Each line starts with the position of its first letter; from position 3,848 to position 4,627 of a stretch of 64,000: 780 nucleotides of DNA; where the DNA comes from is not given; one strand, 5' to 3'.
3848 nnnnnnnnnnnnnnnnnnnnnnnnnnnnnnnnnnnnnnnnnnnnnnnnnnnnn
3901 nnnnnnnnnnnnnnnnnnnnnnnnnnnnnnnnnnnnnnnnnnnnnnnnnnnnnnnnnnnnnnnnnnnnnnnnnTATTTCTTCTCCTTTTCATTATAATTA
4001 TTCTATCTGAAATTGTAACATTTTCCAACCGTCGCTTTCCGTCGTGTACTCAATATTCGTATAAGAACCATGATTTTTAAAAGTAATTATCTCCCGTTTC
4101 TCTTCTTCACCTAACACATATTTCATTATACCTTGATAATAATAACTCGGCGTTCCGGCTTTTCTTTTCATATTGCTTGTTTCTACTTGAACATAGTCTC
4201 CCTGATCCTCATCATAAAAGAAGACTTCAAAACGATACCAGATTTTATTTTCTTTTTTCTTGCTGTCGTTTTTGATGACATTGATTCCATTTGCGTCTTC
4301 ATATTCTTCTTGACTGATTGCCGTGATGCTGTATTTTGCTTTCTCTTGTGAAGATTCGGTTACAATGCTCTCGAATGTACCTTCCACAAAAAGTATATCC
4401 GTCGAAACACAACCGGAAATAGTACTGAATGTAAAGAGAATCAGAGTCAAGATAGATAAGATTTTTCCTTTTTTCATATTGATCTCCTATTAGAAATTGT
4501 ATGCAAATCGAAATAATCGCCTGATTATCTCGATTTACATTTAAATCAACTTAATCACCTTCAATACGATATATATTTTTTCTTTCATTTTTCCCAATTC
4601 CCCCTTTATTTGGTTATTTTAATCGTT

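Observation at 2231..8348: AT-rich cargo operon: two secreted papain-like (C10/streptopain-like) peptidases separated by a small lipoprotein and preceded by a tandem-repeat secreted protein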

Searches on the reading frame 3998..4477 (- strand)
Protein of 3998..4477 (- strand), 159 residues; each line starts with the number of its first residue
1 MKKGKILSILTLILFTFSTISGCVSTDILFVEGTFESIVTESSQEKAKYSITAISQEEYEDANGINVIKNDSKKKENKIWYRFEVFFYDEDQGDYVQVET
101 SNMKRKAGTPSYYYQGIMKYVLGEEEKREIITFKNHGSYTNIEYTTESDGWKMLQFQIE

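Call 3: search_protein_families(library=pfam, proteins=[window:3998-4477:-], max_evalue=1)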
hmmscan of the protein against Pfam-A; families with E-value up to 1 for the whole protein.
window:3998-4477:- (159 aa): 0 families

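Call 4: search_protein_families(library=ncbifam, proteins=[window:3998-4477:-], max_evalue=1)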
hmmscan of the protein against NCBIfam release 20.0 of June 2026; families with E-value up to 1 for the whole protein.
window:3998-4477:- (159 aa): 1 family
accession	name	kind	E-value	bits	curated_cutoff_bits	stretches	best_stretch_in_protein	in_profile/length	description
NF002592.0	PRK02250.1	equivalog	0.047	13.8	158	1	43-117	55-127/167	hypothetical protein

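Call 19: find_homologous_proteins(query=window:3998-4477:-, max_evalue=0.01)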
Query window:3998-4477:- (159 aa): 2 proteins with E <= 0.01 among 39 candidates.
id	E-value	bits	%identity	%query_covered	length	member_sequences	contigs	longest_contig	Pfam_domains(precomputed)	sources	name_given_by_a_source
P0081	6.6e-98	342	100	100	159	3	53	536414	-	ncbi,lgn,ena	-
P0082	5.6e-72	258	78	99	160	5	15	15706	-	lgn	-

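Call 31: search_solved_structures(query=A3, max_evalue=10, show_alignments=2)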
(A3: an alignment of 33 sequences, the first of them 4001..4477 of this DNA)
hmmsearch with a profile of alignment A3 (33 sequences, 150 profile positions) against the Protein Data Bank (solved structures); distinct sequences matched with E-value up to 10: 3.
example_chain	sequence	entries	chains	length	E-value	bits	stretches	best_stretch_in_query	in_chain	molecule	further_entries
9e78_X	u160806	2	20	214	0.31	14.4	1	71-109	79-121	CFAP20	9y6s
6u42_3W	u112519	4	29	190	1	12.7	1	71-108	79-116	FAP20 | Cilia- and flagella-associated protein 20 | FAP147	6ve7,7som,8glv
5z6b_A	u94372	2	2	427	3.7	10.9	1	1-21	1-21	Putative ABC transporter substrate-binding protein YesO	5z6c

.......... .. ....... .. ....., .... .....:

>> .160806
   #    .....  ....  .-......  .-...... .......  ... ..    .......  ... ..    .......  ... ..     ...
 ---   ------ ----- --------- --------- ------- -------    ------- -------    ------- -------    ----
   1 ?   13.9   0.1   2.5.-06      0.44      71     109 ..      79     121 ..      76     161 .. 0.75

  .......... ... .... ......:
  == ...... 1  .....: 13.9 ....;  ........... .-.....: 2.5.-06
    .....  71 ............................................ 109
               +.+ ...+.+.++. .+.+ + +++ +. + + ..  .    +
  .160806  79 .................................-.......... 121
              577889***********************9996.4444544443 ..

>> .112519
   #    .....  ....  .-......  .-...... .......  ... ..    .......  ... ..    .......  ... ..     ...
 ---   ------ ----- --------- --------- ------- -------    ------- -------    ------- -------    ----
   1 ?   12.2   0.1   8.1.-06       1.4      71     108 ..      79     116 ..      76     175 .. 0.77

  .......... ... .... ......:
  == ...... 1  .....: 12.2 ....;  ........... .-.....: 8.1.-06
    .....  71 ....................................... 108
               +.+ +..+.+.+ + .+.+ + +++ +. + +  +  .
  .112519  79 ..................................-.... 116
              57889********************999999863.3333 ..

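Call 32: search_protein_families(library=pfam, alignment_id=A3, max_evalue=1)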
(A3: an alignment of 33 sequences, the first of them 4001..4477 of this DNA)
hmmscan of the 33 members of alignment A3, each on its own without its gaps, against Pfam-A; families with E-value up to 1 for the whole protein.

A. member 1, window:4001-4477:- (159 aa): 0 families

B. families by the number of members that match (of 33 scanned): 24 families
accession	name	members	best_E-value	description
PF10877.13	DUF2671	1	0.01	Protein of unknown function (DUF2671)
PF14538.11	Raptor_N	1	0.012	Raptor N-terminal CASPase like domain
PF10117.15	McrBC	1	0.014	McrBC 5-methylcytosine restriction system component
PF03135.19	CagE_TrbE_VirB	1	0.014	CagE, TrbE, VirB family, component of type IV transporter system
PF08171.16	Mad3_BUB1_II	1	0.016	Mad3/BUB1 homology region 2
PF18681.6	DUF5634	1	0.017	Family of unknown function (DUF5634)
PF17004.11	SRP_TPR_like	1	0.021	Putative TPR-like repeat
PF09337.16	zf-H2C2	1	0.059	H2C2 zinc finger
PF21838.2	DUF6897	1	0.061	Domain of unknown function (DUF6897)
PF12717.13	Cnd1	1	0.069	non-SMC mitotic condensation complex subunit 1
PF23328.1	Sha_B_N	1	0.088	Shavenoid isoform B N-terminal domain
PF16974.11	NAR2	1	0.089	High-affinity nitrate transporter accessory, Ig-like domain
PF16845.11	SQAPI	1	0.094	Aspartic acid proteinase inhibitor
PF24719.1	Imm33-like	1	0.13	Imm33-like domain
PF19433.5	NDNF_C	1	0.14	Neuron-derived Neurotrophic Factor C-terminal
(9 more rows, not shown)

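Call 45: search_protein_representatives(protein=window:4001-4477:-)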
Query: 159 residues. Proteins with E-value up to 0.001 (for the whole library): 48; up to 1e-10: 6; up to 1e-30: 1. The best 48 are listed.
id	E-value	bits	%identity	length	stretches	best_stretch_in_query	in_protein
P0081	2.1e-98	342.4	100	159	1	1-159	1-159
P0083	3.6e-25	104.8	40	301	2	9-125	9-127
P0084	6.5e-19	84.5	44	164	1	6-118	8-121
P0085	7.1e-18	81.1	47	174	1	6-114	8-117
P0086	5.1e-15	71.9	39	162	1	5-118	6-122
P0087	6.0e-11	58.6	35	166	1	6-117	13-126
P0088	6.1e-10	55.4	26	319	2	48-117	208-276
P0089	7.5e-10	55.1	29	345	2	44-117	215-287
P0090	3.5e-09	52.9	36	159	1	3-121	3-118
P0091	6.7e-09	52.0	35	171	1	1-117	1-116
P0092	8.2e-08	48.5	32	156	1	24-115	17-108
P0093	8.5e-07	45.2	33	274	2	1-114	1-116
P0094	1.1e-06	44.8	33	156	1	16-124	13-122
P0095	1.1e-06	44.8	36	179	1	5-121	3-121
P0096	1.6e-06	44.3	29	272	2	5-133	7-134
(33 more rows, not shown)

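Call 51: predict_structure(alignment_id=A4)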
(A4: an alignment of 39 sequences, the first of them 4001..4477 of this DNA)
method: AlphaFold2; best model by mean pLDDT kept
length: 159 residues; sequences in the alignment: 39
mean_pLDDT: 88.4   pTM: 0.77
mean pLDDT of the five models: 88.4, 87.8, 86.8, 86.7, 86.1
residues with pLDDT >= 90: 95; 70-90: 49; 50-70: 15; < 50: 0
segments of 3 or more residues with pLDDT < 50: none
pLDDT, mean of each block of 10 residues (from residue 1): 67 74 72 93 90 97 96 84 97 97 89 95 94 91 91 89
secondary structure, 60 per line:
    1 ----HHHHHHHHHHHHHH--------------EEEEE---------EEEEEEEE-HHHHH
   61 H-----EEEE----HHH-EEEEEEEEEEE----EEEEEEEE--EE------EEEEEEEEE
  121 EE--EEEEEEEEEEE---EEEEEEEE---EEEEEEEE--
elements in order: H5-18 E33-37 E47-54 H56-61 E67-70 E79-89 E94-101 E112-122 E125-135 E139-146 E150-157

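Call 53: fold_search(model_id=the predicted structure, library=pdb)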
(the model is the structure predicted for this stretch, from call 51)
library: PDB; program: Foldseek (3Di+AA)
matches with E <= 10: 691; with E <= 0.001: 0
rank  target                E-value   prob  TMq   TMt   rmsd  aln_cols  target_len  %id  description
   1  7nsc_D                5.0e-02  0.94  0.40  0.37   6.4       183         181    9  Substrate receptor scaffolding module of human CTLH E3 ubiquitin ligase (released 2021-05-05)
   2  5bvq_A                5.3e-02  0.89  0.36  0.41  10.9       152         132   15  Ligand-unbound pFABP4 (released 2015-08-05)
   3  4i3b_A                1.2e-01  0.77  0.35  0.39  11.1       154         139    7  Crystal structure of fluorescent protein UnaG wild type (released 2013-06-19)
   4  1vyf                  1.2e-01  0.80  0.37  0.42  10.5       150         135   11  schistosoma mansoni fatty acid binding protein in complex with oleic acid (released 2004-09-23)
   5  1ab0                  1.2e-01  0.75  0.35  0.41  10.5       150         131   13  C1G/V32D/F57H MUTANT OF MURINE ADIPOCYTE LIPID BINDING PROTEIN AT PH 4.5 (released 1997-06-16)
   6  1ifb                  1.4e-01  0.85  0.39  0.46   9.9       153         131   14  REFINED APOPROTEIN STRUCTURE OF RAT INTESTINAL FATTY ACID BINDING PROTEIN PRODUCED IN ESCHERICHIA COLI (released 1992-01-15)
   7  5d45                  1.4e-01  0.72  0.35  0.39  10.4       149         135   13  Crystal Structure of FABP4 in complex with 3-(5-cyclopropyl-2,3-diphenyl-1H-indol-1-yl)propanoic acid (released 2016-06-22)
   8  7fxo_A                1.4e-01  0.60  0.32  0.38  10.2       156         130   10  Crystal Structure of apo human FABP1 monoclinic form III (released 2023-06-14)
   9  1yiv                  1.5e-01  0.69  0.35  0.41  10.4       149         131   12  Structure of myelin P2 protein from Equine spinal cord (released 2005-07-26)
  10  4nns                  1.5e-01  0.69  0.35  0.40  10.1       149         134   13  Crystal structure of FABP4 in complex with novel inhibitor (released 2014-11-19)
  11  3b2k                  1.5e-01  0.66  0.33  0.39  10.8       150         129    9  Iodide derivative of human LFABP (released 2012-06-20)
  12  3akn                  1.6e-01  0.87  0.39  0.46  10.2       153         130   14  X-ray structure of iFABP from human and rat with bound fluorescent fatty acid analogue (released 2011-07-20)
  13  3b2h                  1.7e-01  0.63  0.33  0.38  10.0       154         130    8  Iodide derivative of human LFABP at high resolution (released 2012-06-20)
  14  2vu4                  1.7e-01  0.14  0.18  0.19  15.9       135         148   10  Structure of PsbP protein from Spinacia oleracea at 1.98 A resolution (released 2009-07-21)
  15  5hz8                  1.8e-01  0.69  0.36  0.40  10.4       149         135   12  FABP4_3 in complex with 6,8-Dichloro-4-phenyl-2-piperidin-1-yl-quinoline-3-carboxylic acid (released 2016-12-14)
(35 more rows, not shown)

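Call 95: find_encoding_contigs(protein=P0082, flank=8000, max_places=3)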
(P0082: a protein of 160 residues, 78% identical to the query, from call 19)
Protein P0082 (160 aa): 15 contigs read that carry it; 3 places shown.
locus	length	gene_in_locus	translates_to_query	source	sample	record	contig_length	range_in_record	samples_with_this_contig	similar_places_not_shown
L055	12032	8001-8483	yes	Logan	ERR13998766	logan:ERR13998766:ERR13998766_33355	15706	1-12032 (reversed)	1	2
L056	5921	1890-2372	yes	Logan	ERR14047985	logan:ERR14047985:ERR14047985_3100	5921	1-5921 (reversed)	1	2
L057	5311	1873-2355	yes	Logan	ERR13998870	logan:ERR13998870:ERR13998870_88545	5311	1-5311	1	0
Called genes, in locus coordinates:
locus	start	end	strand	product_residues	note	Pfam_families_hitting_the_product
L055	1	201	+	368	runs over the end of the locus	PF01263:Aldose_epim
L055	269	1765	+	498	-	PF01087:GalP_UDP_transf, PF16269:DUF4922 (weak), PF02744:GalP_UDP_tr_C (weak)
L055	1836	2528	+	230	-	PF13350:Y_phosphatase3, PF22741:PTP-NADK (faint)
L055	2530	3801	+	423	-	PF05496:RuvB_N, PF00158:Sigma54_activat (faint), PF01078:Mg_chelatase (faint), PF13173:AAA_14 (faint), PF14532:Sigma54_activ_2 (weak), PF00004:AAA, PF16193:AAA_assoc_2, PF12002:MgsA_C, +1 more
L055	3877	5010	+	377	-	PF02492:cobW, PF07683:CobW_C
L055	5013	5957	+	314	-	PF02492:cobW, PF21537:DUF1980_C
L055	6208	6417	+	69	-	-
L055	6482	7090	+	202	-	-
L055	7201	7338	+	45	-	-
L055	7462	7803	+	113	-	-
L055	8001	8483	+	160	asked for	-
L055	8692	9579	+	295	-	PF00126:HTH_1, PF03466:LysR_substrate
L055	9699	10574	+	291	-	PF00248:Aldo_ket_red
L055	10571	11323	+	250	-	PF02627:CMD, PF07883:Cupin_2 (weak)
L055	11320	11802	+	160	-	PF03358:FMN_red (weak), PF12682:Flavodoxin_4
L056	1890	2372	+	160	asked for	-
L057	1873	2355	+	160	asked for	-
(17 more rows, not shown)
